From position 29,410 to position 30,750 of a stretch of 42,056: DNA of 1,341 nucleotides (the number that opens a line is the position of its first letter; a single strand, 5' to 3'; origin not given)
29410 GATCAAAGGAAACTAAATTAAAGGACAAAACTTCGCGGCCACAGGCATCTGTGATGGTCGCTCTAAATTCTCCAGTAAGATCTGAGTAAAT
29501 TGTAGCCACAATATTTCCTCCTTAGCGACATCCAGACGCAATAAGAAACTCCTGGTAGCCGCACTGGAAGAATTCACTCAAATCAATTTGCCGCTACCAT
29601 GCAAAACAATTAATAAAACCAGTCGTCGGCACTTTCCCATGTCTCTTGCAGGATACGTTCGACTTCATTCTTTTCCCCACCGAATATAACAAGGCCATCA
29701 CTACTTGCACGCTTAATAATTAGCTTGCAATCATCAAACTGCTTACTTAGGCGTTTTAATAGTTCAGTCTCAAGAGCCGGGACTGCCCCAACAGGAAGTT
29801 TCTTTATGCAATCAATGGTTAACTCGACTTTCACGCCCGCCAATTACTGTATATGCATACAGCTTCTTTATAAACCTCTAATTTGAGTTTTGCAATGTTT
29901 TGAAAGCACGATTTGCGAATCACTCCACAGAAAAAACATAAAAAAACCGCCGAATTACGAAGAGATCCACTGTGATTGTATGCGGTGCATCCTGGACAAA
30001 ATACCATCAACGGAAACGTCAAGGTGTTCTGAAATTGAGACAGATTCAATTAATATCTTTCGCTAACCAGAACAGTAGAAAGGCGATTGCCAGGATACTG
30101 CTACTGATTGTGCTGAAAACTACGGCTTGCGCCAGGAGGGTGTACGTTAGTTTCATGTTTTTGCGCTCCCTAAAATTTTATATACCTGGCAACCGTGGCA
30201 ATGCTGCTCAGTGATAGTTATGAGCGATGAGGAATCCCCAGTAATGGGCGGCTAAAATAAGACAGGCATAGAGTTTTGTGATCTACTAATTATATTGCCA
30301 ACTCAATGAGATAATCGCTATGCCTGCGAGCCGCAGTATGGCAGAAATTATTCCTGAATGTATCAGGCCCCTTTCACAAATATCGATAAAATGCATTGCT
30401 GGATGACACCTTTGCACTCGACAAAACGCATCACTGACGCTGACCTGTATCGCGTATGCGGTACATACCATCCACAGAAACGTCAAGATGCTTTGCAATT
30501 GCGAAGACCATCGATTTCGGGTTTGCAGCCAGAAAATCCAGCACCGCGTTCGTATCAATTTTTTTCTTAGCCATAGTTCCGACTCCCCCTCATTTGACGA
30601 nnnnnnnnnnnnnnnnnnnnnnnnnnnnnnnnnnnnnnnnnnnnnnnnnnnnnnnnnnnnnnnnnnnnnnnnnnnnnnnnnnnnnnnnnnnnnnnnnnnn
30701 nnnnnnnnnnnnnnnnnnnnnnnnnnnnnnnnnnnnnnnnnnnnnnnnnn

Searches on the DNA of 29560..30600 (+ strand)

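Call 3: search_dna_similar(query=window:29850-30600:+, collection=ecoli_genomes, mode=near, max_rows=25)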
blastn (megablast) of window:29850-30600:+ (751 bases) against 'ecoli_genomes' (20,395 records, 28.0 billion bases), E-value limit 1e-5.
Records with a match: 465; places in all: 522; records where one place covers at least 80% of the query: 0.
Genomes with a match: 464 of 5426; with a place that covers at least 80% of the query: 0. Places per genome that has any: lowest 1, median 1, highest 3. On chromosomes: 512 places; on plasmids: 10.
Best place of each record, by identity: 80-90% 19; 60-80% 446.
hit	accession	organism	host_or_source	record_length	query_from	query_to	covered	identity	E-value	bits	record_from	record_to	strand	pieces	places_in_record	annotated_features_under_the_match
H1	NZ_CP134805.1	Escherichia coli strain E7-1N7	agricultural environment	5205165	372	603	31%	80.5%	5e-40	174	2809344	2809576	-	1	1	IS4 family transposase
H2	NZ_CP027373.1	Escherichia coli strain 05-3629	Homo sapiens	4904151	374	603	31%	79.8%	3e-37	165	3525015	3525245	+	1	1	IS4 family transposase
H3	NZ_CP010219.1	Escherichia coli strain M18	mouse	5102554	374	603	31%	79.8%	3e-37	165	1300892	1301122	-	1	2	IS4 family transposase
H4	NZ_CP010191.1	Escherichia coli strain M8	mouse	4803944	374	603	31%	79.8%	3e-37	165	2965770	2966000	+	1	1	IS4 family transposase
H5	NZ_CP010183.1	Escherichia coli strain M3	mouse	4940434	374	603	31%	79.8%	3e-37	165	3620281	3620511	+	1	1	IS4 family transposase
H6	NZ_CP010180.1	Escherichia coli strain M1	mouse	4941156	374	603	31%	79.8%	3e-37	165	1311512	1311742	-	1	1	IS4 family transposase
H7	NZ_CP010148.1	Escherichia coli strain D6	dog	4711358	374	603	31%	79.8%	3e-37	165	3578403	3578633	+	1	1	IS4 family transposase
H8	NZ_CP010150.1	Escherichia coli strain D7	dog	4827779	374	603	31%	79.8%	3e-37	165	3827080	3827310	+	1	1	IS4 family transposase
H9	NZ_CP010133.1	Escherichia coli strain C11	cow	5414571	374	603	31%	79.8%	3e-37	165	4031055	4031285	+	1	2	IS4 family transposase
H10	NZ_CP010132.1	Escherichia coli strain C10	cow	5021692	374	603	31%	79.8%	3e-37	165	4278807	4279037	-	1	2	IS4 family transposase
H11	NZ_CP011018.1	Escherichia coli strain CI5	Homo sapiens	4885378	374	603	31%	79.8%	3e-37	165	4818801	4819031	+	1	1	IS4 family transposase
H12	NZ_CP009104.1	Escherichia coli strain RM9387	Cow feces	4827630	374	603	31%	79.8%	3e-37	165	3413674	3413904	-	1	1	IS4 family transposase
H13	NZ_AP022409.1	Escherichia coli strain STW0522-31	-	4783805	374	603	31%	79.8%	3e-37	165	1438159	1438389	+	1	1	IS4 family transposase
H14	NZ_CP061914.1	Escherichia coli strain SMBL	Goat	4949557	374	603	31%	79.8%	3e-37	165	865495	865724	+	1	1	IS4 family transposase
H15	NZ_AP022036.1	Escherichia coli strain WP3-S18-ESBL-09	-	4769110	374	603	31%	79.8%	3e-37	165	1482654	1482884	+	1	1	IS4 family transposase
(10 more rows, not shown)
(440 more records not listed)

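Call 4: search_dna_similar(query=window:29850-30600:+, collection=phages, mode=near, max_rows=25)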
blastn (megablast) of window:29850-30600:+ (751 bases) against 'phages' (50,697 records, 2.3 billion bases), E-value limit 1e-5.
Records with a match: 1; places in all: 1; records where one place covers at least 80% of the query: 0.
Best place of each record, by identity: 60-80% 1.
By first word of the organism name: Salmonella 1.
By host as written in the record: Homo sapiens 1.
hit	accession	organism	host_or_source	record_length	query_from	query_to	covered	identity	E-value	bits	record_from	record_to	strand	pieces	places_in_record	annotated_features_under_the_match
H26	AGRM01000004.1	Salmonella enterica subsp. houtenae str. ATCC BAA-1581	Homo sapiens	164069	375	603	30%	77.9%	4e-31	141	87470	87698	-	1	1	none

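Call 6: get_annotated_region(hit=H2, flank=3000)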
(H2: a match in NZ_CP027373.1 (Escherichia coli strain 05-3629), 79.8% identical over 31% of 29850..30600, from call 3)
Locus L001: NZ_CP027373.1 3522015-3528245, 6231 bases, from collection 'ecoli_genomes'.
description: Escherichia coli strain 05-3629 chromosome, complete genome
organism: Escherichia coli strain 05-3629 (NCBI taxid 562)
replicon: chromosome; assembly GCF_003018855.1
host: Homo sapiens; source: stool; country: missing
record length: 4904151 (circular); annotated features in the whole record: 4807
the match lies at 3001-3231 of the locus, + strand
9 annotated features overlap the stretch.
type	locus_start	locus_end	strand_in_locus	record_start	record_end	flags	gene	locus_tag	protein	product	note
CDS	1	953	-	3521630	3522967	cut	dsdX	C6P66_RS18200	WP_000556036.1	D-serine transporter DsdX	-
CDS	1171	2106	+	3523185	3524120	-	dsdC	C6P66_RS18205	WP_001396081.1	DNA-binding transcriptional regulator DsdC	-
CDS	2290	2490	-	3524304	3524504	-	torI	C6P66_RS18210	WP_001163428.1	response regulator inhibitor TorI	-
CDS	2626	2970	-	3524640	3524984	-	-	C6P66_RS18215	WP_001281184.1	hypothetical protein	-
CDS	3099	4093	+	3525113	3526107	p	-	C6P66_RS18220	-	IS4 family transposase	frameshifted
CDS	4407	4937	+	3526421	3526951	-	-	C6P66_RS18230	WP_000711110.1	hypothetical protein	-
CDS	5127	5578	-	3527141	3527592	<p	-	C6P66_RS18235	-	YqaJ viral recombinase family protein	frameshifted; internal stop; incomplete; partial in the middle of a contig; missing C-terminus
CDS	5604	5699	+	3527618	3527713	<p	-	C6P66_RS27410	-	tail fiber assembly protein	incomplete; partial in the middle of a contig; missing N-terminus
CDS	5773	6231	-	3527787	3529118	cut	-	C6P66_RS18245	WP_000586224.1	sensor domain-containing diguanylate cyclase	-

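Call 7: get_annotated_region(hit=H26, flank=3000)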
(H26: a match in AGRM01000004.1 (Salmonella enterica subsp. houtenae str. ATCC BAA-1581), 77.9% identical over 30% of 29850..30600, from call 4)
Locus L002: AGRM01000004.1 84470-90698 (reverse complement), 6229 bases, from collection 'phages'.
description: Salmonella enterica subsp. houtenae str. ATCC BAA-1581 SEHO0AFNL_Contig0.4, whole genome shotgun sequence.
organism: Salmonella enterica subsp. houtenae str. ATCC BAA-1581 (NCBI taxid 523831)
taxonomy: Bacteria; Pseudomonadati; Pseudomonadota; Gammaproteobacteria; Enterobacterales; Enterobacteriaceae; Salmonella
host: Homo sapiens; source: -; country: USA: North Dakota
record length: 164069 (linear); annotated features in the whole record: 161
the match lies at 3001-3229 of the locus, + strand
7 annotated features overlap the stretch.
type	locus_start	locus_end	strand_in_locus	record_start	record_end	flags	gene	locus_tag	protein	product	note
CDS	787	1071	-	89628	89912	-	-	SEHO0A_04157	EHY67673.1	hypothetical protein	Psort location: CytoplasmicMembrane, score: 9.82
CDS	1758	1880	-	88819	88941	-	-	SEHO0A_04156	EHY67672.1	hypothetical protein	Psort location: CytoplasmicMembrane, score: 9.82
CDS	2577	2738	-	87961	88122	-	-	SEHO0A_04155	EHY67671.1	hypothetical protein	-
CDS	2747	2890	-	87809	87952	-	-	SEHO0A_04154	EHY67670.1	hypothetical protein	-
CDS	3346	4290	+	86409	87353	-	-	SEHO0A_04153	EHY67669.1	transposase, IS4 family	Psort location: CytoplasmicMembrane, score: 9.82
CDS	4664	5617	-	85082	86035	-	-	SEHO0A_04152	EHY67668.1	ABC transporter, ATP-binding protein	KEGG: kpe:KPK_5134 2.2e-51 mchF; microcin H47 ABC transporter, permease/ATP-binding protein; Psort location: ...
CDS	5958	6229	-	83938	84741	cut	-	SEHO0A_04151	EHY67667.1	peptidase, C39 family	KEGG: kpe:KPK_5134 8.5e-40 mchF; microcin H47 ABC transporter, permease/ATP-binding protein; Psort location: ...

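Call 17: search_dna_similar(query=window:29940-30240:+, collection=ecoli_genomes, mode=distant, max_evalue=0.001, max_rows=30)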
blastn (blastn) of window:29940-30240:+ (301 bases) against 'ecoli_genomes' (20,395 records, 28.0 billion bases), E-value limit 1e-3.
No match.

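Call 38: search_dna_similar(query=window:29850-30240:+, collection=plasmids, mode=distant, max_evalue=0.01, max_rows=15)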
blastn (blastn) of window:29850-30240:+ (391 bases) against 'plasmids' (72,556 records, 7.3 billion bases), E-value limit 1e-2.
No match.

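Call 39: search_dna_similar(query=window:29850-30240:+, collection=phages, mode=distant, max_evalue=0.01, max_rows=15)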
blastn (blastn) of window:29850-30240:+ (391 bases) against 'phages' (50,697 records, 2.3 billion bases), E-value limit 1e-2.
No match.

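Call 55: search_dna_similar(query=window:29560-29990:+, collection=ecoli_genomes, mode=distant, max_evalue=0.00001, max_rows=20)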
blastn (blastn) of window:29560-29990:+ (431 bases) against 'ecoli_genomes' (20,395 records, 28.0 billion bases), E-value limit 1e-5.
Records with a match: 55; places in all: 55; records where one place covers at least 80% of the query: 0.
Genomes with a match: 55 of 5426; with a place that covers at least 80% of the query: 0. Places per genome that has any: lowest 1, median 1, highest 1. On chromosomes: 55 places; on plasmids: 0.
Best place of each record, by identity: 80-90% 1; 60-80% 54.
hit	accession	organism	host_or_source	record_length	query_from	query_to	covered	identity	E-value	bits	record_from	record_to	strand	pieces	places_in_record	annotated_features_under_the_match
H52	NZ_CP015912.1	Escherichia coli strain 210205630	swine cecum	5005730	50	274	52%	78.2%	2e-43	186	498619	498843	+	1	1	DinI-like family protein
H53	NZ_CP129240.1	Escherichia coli strain 1344_LBHALD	Homo sapiens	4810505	53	274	52%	69.0%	1e-13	87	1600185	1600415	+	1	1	DinI-like family protein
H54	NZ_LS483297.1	Escherichia coli strain NCTC11023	missing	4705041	52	275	52%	68.2%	3e-15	92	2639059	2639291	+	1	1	DinI family protein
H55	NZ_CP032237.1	Escherichia coli strain ECCWS199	chicken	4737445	52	274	52%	68.1%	1e-14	90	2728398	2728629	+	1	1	DinI family protein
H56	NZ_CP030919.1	Escherichia coli strain KL53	Homo sapiens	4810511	52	274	52%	68.1%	1e-14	90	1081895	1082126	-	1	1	DinI family protein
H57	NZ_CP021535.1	Escherichia coli strain AR_0119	missing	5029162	52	274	52%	68.1%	1e-14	90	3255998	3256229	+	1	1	DinI family protein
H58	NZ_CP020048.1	Escherichia coli strain AR_0118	missing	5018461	52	274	52%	68.1%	1e-14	90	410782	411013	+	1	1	DinI family protein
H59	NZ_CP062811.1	Escherichia coli strain Res13-Sevr-PER07-33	Sus scrofa domesticus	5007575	52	274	52%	68.1%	1e-14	90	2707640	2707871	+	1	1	DinI family protein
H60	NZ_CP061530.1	Escherichia coli strain WEM25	Beach water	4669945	52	274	52%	68.1%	1e-14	90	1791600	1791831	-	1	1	DinI family protein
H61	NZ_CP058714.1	Escherichia coli strain M172-1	Manis javanica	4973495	52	274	52%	68.1%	1e-14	90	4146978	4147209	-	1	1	DinI family protein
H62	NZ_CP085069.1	Escherichia coli strain P27_L1_05.20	Homo sapiens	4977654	52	274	52%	68.1%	1e-14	90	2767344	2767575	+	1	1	DinI family protein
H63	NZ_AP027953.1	Escherichia coli strain VE-F5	-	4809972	52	274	52%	68.1%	1e-14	90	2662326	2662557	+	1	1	DinI family protein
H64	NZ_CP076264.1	Escherichia coli strain NADC1036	Bos taurus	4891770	52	274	52%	68.1%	1e-14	90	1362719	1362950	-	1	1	DinI family protein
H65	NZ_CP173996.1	Escherichia coli strain SZQ1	anaerobic sludge sediment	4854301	52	274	52%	68.1%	1e-14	90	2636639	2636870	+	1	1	DinI family protein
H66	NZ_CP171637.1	Escherichia coli strain TC24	Bos taurus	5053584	52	274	52%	68.1%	1e-14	90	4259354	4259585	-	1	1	DinI family protein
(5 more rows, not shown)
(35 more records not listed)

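Call 56: get_annotated_region(hit=H52, flank=2500)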
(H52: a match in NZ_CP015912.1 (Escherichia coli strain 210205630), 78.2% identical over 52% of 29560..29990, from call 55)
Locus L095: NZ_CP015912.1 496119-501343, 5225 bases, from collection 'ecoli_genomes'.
description: Escherichia coli strain 210205630 chromosome, complete genome
organism: Escherichia coli strain 210205630 (NCBI taxid 562)
replicon: chromosome; assembly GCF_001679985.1
host: -; source: swine cecum; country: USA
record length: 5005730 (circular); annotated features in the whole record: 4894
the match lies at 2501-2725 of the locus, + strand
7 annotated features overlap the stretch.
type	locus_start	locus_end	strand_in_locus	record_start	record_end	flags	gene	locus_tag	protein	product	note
CDS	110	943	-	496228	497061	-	-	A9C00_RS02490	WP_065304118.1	antitermination protein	-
CDS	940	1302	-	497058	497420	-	rusA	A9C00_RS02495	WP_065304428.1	crossover junction endodeoxyribonuclease RusA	-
CDS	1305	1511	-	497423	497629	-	-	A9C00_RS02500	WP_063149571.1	hypothetical protein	-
CDS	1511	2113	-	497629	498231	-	-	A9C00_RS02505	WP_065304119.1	DUF1367 family protein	-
CDS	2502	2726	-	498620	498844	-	-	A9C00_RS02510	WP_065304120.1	DinI-like family protein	-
CDS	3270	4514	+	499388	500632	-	-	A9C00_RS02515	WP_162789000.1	hypothetical protein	-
CDS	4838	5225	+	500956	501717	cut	-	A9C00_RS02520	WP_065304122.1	HEPN domain-containing protein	-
